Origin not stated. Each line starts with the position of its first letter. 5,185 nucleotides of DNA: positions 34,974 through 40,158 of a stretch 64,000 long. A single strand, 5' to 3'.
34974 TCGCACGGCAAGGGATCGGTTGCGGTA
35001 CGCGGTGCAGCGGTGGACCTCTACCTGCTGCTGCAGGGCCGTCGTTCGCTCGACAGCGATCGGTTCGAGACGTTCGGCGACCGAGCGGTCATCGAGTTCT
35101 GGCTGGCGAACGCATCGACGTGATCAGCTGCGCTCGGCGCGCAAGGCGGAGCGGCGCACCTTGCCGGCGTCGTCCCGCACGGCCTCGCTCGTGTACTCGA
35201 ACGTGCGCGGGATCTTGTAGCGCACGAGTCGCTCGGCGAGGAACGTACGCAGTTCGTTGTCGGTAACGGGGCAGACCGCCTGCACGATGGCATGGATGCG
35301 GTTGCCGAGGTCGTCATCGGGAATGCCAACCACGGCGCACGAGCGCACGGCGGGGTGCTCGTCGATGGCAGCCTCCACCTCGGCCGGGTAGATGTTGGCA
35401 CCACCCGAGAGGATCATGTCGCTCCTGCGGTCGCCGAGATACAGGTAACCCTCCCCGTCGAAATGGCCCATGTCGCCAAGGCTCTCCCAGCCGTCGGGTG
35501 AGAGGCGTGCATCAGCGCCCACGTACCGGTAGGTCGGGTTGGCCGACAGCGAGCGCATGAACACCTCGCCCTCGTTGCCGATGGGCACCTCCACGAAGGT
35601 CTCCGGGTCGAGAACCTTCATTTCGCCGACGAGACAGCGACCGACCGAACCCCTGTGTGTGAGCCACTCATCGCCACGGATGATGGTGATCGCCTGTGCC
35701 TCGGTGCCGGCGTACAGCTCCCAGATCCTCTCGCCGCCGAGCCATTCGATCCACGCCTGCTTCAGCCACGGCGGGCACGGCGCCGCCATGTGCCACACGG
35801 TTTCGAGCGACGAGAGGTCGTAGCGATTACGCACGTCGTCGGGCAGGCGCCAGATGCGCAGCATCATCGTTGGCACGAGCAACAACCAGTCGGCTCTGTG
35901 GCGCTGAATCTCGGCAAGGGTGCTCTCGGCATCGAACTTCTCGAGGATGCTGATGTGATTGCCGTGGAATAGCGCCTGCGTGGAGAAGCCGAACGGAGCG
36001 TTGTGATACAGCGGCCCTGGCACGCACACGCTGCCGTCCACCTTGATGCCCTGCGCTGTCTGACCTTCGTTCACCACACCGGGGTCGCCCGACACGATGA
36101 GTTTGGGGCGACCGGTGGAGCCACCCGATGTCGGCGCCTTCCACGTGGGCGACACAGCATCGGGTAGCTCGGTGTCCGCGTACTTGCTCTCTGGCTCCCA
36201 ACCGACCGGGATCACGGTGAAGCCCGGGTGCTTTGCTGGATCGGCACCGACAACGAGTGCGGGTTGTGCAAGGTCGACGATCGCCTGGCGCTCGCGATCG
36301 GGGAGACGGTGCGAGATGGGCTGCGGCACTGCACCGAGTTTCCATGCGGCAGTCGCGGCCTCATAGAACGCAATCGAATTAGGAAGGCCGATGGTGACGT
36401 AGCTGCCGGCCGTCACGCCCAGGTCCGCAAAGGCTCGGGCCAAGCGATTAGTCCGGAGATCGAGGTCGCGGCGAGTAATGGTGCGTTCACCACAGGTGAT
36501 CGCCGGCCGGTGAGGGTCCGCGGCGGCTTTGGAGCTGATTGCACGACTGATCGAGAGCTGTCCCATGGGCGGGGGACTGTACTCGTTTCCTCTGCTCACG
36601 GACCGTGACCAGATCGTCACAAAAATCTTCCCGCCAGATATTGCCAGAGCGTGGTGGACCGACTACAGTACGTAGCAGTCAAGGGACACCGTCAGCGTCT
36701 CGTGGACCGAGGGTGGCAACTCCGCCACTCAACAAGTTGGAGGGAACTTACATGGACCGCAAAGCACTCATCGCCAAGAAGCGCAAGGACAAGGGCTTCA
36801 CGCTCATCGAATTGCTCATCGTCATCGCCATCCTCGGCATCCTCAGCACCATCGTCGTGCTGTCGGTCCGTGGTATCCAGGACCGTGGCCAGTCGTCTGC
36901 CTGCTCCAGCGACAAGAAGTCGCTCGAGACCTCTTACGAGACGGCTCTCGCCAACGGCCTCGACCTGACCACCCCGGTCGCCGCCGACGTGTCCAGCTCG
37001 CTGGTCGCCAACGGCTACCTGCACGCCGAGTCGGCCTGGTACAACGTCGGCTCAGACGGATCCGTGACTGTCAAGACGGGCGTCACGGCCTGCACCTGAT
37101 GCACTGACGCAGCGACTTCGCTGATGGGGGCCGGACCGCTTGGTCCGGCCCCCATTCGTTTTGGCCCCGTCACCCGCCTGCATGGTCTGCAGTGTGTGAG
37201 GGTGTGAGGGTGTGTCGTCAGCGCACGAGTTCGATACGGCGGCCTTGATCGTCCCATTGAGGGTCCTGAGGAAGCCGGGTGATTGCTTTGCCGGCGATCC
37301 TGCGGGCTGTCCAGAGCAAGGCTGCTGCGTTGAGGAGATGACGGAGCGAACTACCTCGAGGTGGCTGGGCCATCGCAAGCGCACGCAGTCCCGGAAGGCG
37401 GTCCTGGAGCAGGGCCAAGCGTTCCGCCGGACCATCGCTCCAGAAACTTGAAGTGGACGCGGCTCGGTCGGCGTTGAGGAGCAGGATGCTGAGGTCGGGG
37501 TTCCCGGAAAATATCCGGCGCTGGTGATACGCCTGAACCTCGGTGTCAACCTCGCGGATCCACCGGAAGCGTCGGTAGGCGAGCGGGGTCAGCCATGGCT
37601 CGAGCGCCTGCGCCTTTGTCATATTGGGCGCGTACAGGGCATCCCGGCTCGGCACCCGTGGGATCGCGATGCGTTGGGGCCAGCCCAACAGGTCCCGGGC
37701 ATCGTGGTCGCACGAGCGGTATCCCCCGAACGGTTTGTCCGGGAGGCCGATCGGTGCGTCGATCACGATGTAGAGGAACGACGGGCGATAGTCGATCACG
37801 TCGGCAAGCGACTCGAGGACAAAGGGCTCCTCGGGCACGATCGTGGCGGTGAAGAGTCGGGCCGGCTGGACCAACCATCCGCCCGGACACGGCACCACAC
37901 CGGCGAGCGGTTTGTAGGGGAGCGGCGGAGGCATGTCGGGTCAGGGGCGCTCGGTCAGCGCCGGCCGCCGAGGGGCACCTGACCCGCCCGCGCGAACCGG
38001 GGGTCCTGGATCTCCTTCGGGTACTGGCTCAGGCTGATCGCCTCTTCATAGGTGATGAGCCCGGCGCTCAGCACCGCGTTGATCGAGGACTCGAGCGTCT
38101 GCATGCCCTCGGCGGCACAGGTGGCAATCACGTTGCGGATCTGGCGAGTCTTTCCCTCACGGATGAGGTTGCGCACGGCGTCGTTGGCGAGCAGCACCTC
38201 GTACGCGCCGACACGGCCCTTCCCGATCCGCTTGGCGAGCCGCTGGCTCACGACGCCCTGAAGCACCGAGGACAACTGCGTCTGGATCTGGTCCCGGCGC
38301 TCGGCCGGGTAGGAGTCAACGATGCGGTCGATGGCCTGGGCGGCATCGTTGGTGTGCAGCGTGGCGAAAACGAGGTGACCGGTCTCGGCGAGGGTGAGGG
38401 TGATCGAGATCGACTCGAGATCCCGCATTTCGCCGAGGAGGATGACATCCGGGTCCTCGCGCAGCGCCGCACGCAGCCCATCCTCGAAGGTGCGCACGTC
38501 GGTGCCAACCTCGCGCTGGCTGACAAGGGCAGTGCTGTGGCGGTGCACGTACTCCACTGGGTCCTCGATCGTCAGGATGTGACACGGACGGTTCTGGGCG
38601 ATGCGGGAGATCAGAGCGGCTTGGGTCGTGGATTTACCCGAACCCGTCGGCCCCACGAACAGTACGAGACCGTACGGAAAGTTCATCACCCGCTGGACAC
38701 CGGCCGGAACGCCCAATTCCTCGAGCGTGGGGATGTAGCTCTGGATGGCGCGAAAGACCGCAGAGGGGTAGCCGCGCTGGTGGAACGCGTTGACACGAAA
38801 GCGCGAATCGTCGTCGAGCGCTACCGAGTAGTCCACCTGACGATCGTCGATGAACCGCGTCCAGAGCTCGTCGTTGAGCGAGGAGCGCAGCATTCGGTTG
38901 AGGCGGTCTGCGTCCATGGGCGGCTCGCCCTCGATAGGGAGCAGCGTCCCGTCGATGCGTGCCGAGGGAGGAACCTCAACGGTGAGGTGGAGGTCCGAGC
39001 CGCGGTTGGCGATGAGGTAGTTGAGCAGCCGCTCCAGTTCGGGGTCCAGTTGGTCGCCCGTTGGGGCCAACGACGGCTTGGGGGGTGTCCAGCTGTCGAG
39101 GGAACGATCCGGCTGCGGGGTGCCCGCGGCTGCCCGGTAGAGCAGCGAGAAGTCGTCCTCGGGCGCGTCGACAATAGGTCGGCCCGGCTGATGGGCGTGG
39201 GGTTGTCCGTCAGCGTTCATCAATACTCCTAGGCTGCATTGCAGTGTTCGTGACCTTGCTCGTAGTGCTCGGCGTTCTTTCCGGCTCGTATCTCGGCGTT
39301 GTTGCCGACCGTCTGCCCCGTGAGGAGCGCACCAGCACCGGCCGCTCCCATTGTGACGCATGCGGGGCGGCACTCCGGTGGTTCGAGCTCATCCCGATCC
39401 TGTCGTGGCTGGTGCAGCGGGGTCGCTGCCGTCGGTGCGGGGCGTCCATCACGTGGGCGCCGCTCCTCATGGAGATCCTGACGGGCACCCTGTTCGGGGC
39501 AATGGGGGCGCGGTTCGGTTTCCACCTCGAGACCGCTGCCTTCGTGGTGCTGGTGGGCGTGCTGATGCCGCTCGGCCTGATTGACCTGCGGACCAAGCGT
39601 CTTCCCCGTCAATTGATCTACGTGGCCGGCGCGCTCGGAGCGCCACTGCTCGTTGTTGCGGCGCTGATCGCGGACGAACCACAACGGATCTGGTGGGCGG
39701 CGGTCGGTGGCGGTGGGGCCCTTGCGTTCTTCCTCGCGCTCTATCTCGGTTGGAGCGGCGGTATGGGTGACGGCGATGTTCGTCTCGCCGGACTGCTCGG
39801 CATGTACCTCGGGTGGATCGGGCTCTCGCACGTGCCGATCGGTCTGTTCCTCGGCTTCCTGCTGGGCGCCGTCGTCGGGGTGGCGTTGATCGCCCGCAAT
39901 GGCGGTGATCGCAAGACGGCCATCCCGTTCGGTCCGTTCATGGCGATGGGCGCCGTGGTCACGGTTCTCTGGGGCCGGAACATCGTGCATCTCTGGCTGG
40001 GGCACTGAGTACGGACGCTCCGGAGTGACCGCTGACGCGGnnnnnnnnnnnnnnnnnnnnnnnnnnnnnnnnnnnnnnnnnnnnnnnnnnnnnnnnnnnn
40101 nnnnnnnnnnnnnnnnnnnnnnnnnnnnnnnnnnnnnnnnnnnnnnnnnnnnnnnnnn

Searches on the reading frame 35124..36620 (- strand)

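Call 40: search_protein_families(library=pfam, proteins=[window:35124-36620:-], max_evalue=0.01)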
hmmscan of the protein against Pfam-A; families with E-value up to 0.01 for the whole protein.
window:35124-36620:- (498 aa): 2 families
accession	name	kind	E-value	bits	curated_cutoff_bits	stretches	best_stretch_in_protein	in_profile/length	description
PF00501.34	AMP-binding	-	1.5e-50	172.6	29.9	1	31-359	4-378/384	AMP-binding enzyme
PF13193.12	AMP-binding_C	-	9e-11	43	24.5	1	414-481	1-70/76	AMP-binding enzyme C-terminal domain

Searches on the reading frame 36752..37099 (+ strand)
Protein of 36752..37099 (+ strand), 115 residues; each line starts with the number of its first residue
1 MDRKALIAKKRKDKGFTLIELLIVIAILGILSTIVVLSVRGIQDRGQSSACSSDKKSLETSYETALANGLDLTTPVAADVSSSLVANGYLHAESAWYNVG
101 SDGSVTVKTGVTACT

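Call 3: search_protein_families(library=pfam, proteins=[window:36752-37099:+], max_evalue=0.1)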
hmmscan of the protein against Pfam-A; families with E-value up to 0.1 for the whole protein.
window:36752-37099:+ (115 aa): 1 family
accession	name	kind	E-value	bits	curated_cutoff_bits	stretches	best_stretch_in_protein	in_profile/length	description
PF07963.17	N_methyl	-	6.2e-11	41.8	21.2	1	10-35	1-26/27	Prokaryotic N-terminal methylation motif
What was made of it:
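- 36752..37099 (+): Candidate major pilin, 115-aa precursor (KDKG|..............). Pfam N_methyl E 6.2e-11 (call 3).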

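Call 4: search_protein_families(library=ncbifam, proteins=[window:36752-37099:+], max_evalue=0.1)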
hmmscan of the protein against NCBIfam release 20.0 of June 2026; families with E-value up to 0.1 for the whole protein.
window:36752-37099:+ (115 aa): 18 families
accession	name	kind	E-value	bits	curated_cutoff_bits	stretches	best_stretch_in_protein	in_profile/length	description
TIGR02532.1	IV_pilin_GFxxxE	domain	4.9e-10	38.8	16.3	1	14-36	2-24/24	prepilin-type N-terminal cleavage/methylation domain-containing protein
TIGR01708.2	typeII_sec_gspH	equivalog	1.8e-08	34.6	80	1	14-43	2-31/169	type II secretion system minor pseudopilin GspH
TIGR01710.1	typeII_sec_gspG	equivalog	2.5e-08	34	88.85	1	14-64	1-51/134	type II secretion system major pseudopilin GspG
NF041775.1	typeIV_PilA_Myxo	equivalog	5.7e-08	33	400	1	12-63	9-60/214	type IV pilin protein PilA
NF007862.0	PRK10574.1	equivalog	4.6e-06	26.8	138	1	11-39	2-30/145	prepilin peptidase-dependent pilin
NF040999.1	pilin_ComGC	equivalog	8.1e-06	25.9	75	1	14-63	2-51/84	competence type IV pilus major pilin ComGC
NF041013.1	T4P_ComGE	equivalog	5.1e-05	23.3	49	1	13-45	3-35/83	competence type IV pilus minor pilin ComGE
NF040982.1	ComGD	equivalog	0.00026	21.4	70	1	14-48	2-37/139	competence type IV pilus minor pilin ComGD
NF007800.0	PRK10506.1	equivalog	0.00036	20.4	158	1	10-38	5-33/163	prepilin peptidase-dependent protein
TIGR02596.1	TIGR02596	subfamily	0.00066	19.8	70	1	16-43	1-28/196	Verru_Chthon cassette protein D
TIGR02599.1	TIGR02599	subfamily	0.0049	16.1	256.5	1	15-47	1-33/361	Verru_Chthon cassette protein C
TIGR01711.1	gspJ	equivalog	0.0052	16.6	64.85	1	14-37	1-24/192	type II secretion system minor pseudopilin GspJ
NF041002.1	pilin_ComGF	equivalog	0.011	16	80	1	14-40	2-28/139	competence type IV pilus minor pilin ComGF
TIGR02523.1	type_IV_pilV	equivalog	0.018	15.6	52.2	1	14-71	2-55/139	type IV pilus modification protein PilV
NF045773.1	cytochro_C550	exception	0.026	14.4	125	1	23-57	10-43/118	cytochrome c550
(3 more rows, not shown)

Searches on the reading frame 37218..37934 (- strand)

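Call 40: search_protein_families(library=pfam, proteins=[window:37218-37934:-], max_evalue=0.01)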
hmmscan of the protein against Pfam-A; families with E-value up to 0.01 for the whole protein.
window:37218-37934:- (238 aa): 1 family
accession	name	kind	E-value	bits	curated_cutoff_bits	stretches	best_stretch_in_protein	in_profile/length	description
PF04250.19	DUF429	-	6.1e-24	85.4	23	1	15-226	4-213/214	Protein of unknown function (DUF429)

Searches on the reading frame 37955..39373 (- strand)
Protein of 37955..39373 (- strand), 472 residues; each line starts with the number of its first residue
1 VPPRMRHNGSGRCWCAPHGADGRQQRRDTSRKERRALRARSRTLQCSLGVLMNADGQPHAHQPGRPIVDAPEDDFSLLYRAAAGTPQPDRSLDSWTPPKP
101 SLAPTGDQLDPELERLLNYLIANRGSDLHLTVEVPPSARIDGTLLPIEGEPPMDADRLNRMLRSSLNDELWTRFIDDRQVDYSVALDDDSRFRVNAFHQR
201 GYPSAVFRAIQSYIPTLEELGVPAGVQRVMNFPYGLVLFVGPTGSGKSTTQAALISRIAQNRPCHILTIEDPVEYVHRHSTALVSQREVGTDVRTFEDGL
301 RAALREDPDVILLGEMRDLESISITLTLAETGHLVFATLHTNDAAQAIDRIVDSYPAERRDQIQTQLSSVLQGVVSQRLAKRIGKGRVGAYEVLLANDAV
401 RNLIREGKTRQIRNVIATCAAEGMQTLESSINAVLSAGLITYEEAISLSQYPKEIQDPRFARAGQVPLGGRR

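Call 3: search_protein_families(library=pfam, proteins=[window:37955-39373:-], max_evalue=0.1)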
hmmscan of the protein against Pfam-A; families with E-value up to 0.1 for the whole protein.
window:37955-39373:- (472 aa): 14 families
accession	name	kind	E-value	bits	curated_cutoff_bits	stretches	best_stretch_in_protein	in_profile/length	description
PF00437.27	T2SSE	-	1.5e-47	162.5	24.9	1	113-383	12-281/370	Type II/IV secretion system protein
PF13476.12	AAA_23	-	0.0036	18.4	27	1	230-253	15-38/201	AAA domain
PF00004.35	AAA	-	0.0046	17.9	21.2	1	237-317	1-67/131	ATPase family associated with various cellular activities (AAA)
PF01935.23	DUF87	-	0.012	16.1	23.2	1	240-286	29-69/220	Helicase HerA, central domain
PF07728.20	AAA_5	-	0.017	15.6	22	1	237-343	2-104/139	AAA domain (dynein-related subfamily)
PF13191.12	AAA_16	-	0.018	16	32.6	0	235-351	25-104/167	AAA ATPase domain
PF13401.12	AAA_22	-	0.018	15.8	27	1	235-273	6-43/130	AAA domain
PF13555.12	AAA_29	-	0.021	15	27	1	233-250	20-38/61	P-loop containing region of AAA domain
PF13671.12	AAA_33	-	0.03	15.1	27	0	236-266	1-27/143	AAA domain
PF20720.3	nSTAND3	-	0.034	14.3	27.2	1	235-276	18-61/155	Novel STAND NTPase 3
PF12775.13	AAA_7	-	0.034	14.1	25.8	1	214-260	14-59/181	P-loop containing dynein motor region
PF01580.24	FtsK_SpoIIIE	-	0.039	13.8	24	1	237-260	42-65/221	FtsK/SpoIIIE family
PF04851.21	ResIII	-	0.04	14.3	22.5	1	237-268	26-58/164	Type III restriction enzyme, res subunit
PF10971.13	DUF2773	-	0.094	13.3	25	0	398-414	55-71/81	Protein of unknown function (DUF2773)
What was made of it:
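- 37955..39220 (-): PilT-type retraction ATPase (421 aa by the public gene call). Pfam T2SSE E 1.5e-47 (call 3).
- On Type IV pilin (class III signal peptide protein): A PilD-type peptidase gene lies at 39244-40008, with pilB, pilC, pilT and a major pilin nearby (call 3).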

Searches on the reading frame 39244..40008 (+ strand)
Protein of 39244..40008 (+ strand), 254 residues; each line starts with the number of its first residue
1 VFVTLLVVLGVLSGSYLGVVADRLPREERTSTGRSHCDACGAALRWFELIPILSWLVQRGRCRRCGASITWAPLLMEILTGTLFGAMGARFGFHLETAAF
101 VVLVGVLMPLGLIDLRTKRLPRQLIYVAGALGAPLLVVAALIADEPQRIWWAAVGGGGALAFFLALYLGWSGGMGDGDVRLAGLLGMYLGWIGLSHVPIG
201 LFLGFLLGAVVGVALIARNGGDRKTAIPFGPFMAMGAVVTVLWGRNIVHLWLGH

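Call 3: search_protein_families(library=pfam, proteins=[window:39244-40008:+], max_evalue=0.1)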
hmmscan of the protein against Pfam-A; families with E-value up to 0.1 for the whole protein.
window:39244-40008:+ (254 aa): 3 families
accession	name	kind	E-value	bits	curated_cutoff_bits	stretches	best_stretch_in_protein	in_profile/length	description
PF06750.18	A24_N_bact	-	1.1e-27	96.4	23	1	8-90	1-83/84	Bacterial Peptidase A24 N-terminal domain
PF01478.23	Peptidase_A24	-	2.7e-10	41.1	26.5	1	102-213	2-104/104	Type IV leader peptidase family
PF12773.13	DZR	-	0.033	14.8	27.3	1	31-69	9-34/45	Double zinc ribbon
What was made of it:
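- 39244..40008 (+): Prepilin peptidase (PilD-type). Pfam A24_N_bact E 1.1e-27 and Peptidase_A24 E 2.7e-10 (call 3).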
